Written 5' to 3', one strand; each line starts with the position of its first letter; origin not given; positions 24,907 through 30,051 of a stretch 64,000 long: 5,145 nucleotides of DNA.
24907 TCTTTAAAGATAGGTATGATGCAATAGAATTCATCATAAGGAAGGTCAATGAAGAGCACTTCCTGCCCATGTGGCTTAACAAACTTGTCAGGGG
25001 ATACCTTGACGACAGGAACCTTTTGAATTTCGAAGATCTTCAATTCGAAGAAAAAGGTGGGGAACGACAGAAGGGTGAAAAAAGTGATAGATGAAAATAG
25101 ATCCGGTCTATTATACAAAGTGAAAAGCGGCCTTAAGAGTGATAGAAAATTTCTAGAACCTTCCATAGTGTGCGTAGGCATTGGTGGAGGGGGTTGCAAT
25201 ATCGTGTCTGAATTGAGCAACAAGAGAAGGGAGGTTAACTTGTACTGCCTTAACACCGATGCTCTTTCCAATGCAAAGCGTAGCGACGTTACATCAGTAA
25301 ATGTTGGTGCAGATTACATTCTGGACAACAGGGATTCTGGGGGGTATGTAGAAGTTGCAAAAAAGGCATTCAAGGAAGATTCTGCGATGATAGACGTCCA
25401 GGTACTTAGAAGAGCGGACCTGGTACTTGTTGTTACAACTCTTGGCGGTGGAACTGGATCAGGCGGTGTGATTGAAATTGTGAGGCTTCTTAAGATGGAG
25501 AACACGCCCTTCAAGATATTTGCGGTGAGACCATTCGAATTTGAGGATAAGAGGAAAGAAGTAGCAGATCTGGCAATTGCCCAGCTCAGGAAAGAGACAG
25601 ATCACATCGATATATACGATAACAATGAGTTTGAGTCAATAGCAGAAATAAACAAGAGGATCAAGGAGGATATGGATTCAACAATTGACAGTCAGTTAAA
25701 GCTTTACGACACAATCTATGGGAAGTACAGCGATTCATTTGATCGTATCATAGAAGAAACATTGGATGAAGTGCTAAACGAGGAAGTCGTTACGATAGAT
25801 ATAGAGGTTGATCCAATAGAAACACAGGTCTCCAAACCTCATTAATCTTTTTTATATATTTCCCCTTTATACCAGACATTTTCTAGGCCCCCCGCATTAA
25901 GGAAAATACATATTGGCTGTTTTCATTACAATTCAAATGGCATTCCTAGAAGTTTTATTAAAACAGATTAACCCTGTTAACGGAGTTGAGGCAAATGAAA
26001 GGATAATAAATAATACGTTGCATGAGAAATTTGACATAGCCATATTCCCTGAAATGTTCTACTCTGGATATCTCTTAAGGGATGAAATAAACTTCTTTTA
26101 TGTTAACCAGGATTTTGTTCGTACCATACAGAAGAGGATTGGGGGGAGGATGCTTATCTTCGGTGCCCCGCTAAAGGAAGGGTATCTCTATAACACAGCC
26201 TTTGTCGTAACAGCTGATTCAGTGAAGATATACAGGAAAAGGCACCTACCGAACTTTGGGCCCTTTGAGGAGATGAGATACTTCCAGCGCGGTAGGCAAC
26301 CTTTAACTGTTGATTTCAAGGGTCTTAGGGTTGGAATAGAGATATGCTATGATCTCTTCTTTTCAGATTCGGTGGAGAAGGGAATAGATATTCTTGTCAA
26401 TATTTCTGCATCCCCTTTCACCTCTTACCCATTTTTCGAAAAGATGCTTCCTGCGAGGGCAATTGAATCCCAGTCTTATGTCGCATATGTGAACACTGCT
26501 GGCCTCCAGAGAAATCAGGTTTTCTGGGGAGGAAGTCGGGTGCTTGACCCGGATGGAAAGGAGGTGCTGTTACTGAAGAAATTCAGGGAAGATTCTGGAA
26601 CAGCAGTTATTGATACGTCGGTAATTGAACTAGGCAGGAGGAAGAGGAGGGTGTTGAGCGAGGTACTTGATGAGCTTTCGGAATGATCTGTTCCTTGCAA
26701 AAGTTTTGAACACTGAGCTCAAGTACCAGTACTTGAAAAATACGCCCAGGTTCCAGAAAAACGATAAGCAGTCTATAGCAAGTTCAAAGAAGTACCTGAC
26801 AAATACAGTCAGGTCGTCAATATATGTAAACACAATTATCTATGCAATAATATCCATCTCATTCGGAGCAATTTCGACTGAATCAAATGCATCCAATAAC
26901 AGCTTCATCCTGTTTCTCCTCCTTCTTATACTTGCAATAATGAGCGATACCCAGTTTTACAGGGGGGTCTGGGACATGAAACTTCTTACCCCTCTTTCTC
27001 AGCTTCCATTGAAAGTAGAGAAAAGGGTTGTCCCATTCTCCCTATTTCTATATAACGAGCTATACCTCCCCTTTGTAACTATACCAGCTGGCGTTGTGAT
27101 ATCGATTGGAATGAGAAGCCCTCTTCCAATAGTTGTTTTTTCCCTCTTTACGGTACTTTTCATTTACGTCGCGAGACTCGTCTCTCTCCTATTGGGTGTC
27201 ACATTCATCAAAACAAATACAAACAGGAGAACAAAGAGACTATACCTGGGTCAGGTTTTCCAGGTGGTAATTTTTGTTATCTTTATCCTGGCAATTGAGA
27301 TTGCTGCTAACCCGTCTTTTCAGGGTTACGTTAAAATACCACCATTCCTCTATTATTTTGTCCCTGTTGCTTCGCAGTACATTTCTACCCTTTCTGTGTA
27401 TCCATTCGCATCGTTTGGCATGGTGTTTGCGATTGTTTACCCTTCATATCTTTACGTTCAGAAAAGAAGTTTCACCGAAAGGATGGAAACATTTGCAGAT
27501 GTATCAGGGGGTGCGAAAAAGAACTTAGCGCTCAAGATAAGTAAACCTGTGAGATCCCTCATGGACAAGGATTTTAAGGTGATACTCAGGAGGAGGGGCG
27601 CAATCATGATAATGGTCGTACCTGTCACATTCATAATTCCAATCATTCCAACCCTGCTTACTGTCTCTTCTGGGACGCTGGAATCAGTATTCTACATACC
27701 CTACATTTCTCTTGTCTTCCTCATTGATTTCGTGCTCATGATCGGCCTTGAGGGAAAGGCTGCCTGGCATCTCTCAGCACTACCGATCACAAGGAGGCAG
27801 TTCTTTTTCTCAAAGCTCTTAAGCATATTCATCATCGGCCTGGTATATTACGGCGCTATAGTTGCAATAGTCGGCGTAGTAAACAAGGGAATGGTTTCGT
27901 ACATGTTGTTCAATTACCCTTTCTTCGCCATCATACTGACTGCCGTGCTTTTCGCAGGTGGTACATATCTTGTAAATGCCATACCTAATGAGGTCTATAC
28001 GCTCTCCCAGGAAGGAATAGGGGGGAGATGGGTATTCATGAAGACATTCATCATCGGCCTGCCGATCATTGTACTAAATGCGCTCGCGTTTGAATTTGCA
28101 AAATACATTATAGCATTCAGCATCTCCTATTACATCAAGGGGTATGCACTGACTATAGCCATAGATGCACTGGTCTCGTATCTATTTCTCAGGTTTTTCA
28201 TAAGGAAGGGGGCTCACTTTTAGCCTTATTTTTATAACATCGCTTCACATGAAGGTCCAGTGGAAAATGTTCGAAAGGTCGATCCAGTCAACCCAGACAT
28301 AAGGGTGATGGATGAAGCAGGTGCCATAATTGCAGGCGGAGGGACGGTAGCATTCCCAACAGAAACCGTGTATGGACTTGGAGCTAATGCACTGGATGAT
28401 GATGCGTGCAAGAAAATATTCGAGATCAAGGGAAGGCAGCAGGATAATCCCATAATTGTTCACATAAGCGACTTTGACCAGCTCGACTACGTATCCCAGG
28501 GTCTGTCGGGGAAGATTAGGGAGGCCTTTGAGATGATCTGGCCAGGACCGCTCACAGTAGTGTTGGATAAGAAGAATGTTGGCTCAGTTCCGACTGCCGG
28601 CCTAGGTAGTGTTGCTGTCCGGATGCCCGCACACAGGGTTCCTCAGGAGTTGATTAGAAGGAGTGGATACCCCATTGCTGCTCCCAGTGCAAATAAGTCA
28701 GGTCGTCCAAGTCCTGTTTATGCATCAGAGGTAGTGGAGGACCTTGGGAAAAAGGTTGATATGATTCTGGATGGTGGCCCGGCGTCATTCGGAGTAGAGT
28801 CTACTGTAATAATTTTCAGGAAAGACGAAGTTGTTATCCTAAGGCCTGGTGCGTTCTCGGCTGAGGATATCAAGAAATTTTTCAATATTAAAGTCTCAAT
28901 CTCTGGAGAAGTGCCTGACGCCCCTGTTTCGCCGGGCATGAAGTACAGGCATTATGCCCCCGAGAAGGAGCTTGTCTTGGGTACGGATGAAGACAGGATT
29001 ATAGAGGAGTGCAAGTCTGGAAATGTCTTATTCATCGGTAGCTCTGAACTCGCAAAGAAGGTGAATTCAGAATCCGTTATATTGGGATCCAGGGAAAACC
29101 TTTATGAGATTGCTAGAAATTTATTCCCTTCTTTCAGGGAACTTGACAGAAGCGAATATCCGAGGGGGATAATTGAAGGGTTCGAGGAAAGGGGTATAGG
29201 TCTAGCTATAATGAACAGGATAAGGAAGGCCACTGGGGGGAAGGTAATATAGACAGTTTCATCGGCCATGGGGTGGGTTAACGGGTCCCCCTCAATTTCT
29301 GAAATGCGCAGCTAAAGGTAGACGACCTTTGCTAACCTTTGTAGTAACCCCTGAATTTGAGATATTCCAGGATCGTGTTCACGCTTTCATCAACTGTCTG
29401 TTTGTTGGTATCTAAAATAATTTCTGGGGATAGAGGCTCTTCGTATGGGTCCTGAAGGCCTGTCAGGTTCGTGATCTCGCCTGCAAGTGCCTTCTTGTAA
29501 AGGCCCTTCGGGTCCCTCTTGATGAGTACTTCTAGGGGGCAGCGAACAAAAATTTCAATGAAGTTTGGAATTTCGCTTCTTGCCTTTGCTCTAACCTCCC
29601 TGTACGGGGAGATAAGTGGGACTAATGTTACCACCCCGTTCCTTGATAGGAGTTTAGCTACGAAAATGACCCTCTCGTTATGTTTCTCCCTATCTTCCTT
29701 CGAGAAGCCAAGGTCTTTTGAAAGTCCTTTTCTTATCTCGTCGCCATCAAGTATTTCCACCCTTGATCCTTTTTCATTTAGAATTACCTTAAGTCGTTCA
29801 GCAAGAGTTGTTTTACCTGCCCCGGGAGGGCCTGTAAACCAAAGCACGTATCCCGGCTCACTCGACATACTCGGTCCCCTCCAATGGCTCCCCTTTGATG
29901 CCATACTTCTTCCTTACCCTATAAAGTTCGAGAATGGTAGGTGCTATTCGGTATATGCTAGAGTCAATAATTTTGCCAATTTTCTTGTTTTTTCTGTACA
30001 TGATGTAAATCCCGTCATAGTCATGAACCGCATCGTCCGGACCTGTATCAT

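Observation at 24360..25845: Tandem-RHH DNA-binding protein translationally coupled to a half-FtsZ: possible chromosomal TubR/TubZ-like or FtsZ-modulating module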

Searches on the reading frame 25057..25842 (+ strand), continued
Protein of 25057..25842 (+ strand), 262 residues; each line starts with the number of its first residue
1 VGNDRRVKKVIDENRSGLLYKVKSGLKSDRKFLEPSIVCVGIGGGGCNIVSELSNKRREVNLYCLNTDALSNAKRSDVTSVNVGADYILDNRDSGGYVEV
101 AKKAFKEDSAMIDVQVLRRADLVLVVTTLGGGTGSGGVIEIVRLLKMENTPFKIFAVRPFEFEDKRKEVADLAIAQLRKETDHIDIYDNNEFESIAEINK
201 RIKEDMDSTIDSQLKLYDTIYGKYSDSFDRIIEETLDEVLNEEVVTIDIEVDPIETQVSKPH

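Call 95: find_encoding_contigs(protein=P0206, flank=2500, max_places=2)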
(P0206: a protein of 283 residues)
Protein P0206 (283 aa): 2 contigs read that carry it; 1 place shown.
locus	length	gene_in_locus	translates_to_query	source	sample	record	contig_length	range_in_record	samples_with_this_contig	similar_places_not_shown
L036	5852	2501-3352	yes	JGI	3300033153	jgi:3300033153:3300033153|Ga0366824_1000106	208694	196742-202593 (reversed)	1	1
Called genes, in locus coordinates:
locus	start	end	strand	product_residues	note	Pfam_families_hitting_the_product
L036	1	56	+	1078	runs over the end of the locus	PF22352:K319L-like_PKD (faint), PF18911:PKD_4 (weak), PF00801:PKD, PF18911:PKD_4, PF18911:PKD_4, PF05345:He_PIG (weak), PF00801:PKD, PF18911:PKD_4, +1 more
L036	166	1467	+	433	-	PF01966:HD, PF19276:HD_assoc_2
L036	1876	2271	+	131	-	PF01402:RHH_1 (faint)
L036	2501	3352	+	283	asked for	PF00091:Tubulin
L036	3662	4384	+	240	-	PF13338:AbiEi_4 (weak)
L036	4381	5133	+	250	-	PF08843:AbiEii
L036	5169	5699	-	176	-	-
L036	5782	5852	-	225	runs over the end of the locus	-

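Call 96: find_encoding_contigs(protein=P0126, flank=2500, max_places=2)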
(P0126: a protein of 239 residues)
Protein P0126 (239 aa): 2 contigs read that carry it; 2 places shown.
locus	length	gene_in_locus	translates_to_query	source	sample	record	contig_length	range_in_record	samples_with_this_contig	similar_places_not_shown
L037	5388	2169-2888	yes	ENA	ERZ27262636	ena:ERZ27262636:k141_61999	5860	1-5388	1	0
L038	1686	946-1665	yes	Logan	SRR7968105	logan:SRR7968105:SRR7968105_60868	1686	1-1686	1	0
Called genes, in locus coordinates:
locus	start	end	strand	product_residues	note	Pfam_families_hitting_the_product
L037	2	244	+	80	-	?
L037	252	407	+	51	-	-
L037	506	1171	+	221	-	-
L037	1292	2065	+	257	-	PF01695:IstB_IS21 (weak), PF00308:Bac_DnaA, PF00004:AAA (weak)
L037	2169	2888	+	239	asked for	PF00091:Tubulin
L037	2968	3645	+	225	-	-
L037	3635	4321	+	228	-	-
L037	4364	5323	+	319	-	-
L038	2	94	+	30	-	?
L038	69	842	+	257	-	PF01695:IstB_IS21 (weak), PF00308:Bac_DnaA, PF00004:AAA (weak)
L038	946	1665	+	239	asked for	PF00091:Tubulin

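Call 98: search_protein_families(library=pfam, proteins=[L036:1876-2268:+], max_evalue=10)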
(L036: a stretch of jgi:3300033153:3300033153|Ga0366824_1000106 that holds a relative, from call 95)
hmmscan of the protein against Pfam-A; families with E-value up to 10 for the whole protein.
L036:1876-2268:+ (131 aa): 5 families
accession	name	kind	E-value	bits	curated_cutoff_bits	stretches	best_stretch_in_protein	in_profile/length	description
PF01402.27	RHH_1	-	3.1e-07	30.5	20.5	2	4-37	1-32/39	Ribbon-helix-helix protein, copG family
PF17723.7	RHH_8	-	6.3e-05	23.5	25.4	2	2-38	3-38/119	Ribbon-Helix-Helix transcriptional regulator family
PF23434.1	DUF7120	-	0.0061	16.9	27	1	56-97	4-45/70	Family of unknown function (DUF7120)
PF19891.5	DUF6364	-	0.099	13.6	27.3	1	1-24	1-24/70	Family of unknown function (DUF6364)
PF15919.11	HicB_lk_antitox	-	0.14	12.8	27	1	3-37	90-122/123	HicB_like antitoxin of bacterial toxin-antitoxin system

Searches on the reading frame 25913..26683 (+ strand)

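Call 85: search_protein_families(library=pfam, proteins=[window:25913-26683:+], max_evalue=0.001)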
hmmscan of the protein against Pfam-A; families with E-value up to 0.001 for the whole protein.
window:25913-26683:+ (257 aa): 1 family
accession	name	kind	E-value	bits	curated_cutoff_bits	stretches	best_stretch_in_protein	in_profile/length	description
PF00795.27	CN_hydrolase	-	4.7e-24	85.5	23.2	1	29-240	22-253/256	Carbon-nitrogen hydrolase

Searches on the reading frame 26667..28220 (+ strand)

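Call 85: search_protein_families(library=pfam, proteins=[window:26667-28220:+], max_evalue=0.001)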
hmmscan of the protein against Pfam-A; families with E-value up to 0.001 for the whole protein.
window:26667-28220:+ (518 aa): 1 family
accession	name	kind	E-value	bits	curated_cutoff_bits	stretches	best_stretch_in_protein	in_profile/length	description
PF09847.15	12TM_1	-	4.2e-28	99.1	33.2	1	48-489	2-436/448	Membrane protein of 12 TMs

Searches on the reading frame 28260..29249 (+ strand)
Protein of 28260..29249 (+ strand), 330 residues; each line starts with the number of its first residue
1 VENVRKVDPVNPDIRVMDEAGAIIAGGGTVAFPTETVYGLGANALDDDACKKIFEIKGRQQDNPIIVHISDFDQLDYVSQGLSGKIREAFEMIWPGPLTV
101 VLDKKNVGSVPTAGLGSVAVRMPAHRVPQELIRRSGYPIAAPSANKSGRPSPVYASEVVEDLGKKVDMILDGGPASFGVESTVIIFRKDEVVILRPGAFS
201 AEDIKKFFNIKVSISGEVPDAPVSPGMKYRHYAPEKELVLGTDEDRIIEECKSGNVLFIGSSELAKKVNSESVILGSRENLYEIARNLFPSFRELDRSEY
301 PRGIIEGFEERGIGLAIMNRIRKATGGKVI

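Call 85: search_protein_families(library=pfam, proteins=[window:28260-29249:+], max_evalue=0.001)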
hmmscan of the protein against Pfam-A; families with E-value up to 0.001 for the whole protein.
window:28260-29249:+ (330 aa): 2 families
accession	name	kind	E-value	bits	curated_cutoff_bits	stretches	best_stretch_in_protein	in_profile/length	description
PF01300.24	Sua5_yciO_yrdC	-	7.5e-54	182.4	25.1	1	23-197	2-178/178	Telomere recombination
PF03481.19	Sua5_C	-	1.5e-27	97.3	22.9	1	200-326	2-136/136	Threonylcarbamoyl-AMP synthase, C-terminal domain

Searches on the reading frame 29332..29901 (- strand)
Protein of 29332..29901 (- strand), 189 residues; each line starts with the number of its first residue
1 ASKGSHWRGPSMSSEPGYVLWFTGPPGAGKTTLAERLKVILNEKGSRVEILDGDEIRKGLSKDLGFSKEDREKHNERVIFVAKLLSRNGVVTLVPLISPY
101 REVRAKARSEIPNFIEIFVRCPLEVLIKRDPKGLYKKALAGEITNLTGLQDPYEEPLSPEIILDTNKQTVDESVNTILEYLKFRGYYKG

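Call 85: search_protein_families(library=pfam, proteins=[window:29332-29901:-], max_evalue=0.001)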
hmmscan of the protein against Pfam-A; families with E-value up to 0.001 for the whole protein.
window:29332-29901:- (189 aa): 9 families
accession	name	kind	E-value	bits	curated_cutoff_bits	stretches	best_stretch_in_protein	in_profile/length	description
PF01583.26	APS_kinase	-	1.7e-57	194.2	21.1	1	17-164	2-152/152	Adenylylsulphate kinase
PF08433.16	KTI12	-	2.1e-08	34.5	22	1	22-157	6-141/271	Chromatin associated protein KTI12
PF13671.12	AAA_33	-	4.1e-06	27.6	27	1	19-79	1-56/143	AAA domain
PF13238.12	AAA_18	-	4.9e-06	27.5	29.4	1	23-129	4-107/128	AAA domain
PF03308.22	MeaB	-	2e-05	24.2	23.1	1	19-52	35-68/273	Methylmalonyl Co-A mutase-associated GTPase MeaB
PF03266.21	NTPase_1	-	7.2e-05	23.1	23.9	1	22-78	4-59/168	NTPase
PF01078.27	Mg_chelatase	-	0.00015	21.7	20.3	1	19-51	24-55/207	Magnesium chelatase, subunit ChlI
PF00005.33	ABC_tran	-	0.00026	22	25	1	10-71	4-54/137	ABC transporter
PF24883.2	NPHP3_N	-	0.00034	21.3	24.8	1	16-46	21-51/164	Nephrocystin 3, N-terminal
